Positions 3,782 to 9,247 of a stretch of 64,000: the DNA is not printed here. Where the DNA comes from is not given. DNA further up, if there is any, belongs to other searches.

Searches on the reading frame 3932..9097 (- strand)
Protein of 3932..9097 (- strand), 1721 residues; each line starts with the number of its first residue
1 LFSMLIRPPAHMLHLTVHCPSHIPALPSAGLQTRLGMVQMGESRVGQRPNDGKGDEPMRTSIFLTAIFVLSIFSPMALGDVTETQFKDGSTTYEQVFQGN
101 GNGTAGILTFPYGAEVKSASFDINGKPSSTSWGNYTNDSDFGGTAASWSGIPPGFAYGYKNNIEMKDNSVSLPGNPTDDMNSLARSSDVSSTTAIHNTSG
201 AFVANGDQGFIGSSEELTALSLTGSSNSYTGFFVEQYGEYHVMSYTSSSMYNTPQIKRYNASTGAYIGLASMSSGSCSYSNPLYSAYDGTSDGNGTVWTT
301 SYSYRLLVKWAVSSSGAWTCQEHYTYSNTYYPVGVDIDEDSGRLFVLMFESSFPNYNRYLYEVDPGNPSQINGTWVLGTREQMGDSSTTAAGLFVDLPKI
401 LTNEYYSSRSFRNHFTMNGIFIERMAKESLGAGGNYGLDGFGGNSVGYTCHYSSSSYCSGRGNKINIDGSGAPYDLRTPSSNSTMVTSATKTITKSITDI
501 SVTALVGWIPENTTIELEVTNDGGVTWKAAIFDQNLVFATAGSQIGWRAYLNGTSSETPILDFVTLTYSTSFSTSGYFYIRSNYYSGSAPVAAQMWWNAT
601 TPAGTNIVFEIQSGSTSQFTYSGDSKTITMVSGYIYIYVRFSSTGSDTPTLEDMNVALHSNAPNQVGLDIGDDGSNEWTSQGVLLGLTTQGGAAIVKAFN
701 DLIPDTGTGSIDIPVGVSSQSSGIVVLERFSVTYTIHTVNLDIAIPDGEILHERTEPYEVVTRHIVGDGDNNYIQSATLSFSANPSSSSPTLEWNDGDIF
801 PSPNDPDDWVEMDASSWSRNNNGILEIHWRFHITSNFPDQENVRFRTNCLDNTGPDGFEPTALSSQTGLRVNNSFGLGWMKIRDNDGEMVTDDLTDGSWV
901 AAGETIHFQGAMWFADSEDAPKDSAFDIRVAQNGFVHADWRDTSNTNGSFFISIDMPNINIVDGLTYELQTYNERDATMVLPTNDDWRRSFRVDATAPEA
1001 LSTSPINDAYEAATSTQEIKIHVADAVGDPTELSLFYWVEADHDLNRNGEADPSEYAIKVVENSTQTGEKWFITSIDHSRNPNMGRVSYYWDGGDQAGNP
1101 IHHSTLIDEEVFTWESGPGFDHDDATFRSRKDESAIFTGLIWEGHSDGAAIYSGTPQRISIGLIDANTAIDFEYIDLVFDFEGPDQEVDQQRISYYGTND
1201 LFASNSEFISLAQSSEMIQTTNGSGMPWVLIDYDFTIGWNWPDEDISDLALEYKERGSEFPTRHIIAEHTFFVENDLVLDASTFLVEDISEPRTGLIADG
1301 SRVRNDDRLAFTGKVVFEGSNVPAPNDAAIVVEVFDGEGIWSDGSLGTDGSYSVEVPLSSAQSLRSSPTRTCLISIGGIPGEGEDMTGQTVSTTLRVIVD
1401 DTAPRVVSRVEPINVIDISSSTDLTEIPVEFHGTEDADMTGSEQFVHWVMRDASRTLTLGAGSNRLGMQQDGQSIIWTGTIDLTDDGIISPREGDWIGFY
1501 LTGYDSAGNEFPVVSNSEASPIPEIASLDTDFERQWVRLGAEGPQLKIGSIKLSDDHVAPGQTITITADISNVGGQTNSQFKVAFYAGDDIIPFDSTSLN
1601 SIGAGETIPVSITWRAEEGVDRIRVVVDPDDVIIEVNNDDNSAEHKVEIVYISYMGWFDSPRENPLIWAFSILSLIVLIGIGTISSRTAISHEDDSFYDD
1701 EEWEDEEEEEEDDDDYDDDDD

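Call 31: search_protein_families(library=pfam, proteins=[window:3932-9097:-], max_evalue=0.0001)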
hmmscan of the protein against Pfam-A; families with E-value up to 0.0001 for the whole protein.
window:3932-9097:- (1721 aa): 1 family
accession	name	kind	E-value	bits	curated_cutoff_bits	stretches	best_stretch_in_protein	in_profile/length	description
PF07705.17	CARDB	-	1.9e-15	57.4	22.7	1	1544-1643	2-99/101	CARDB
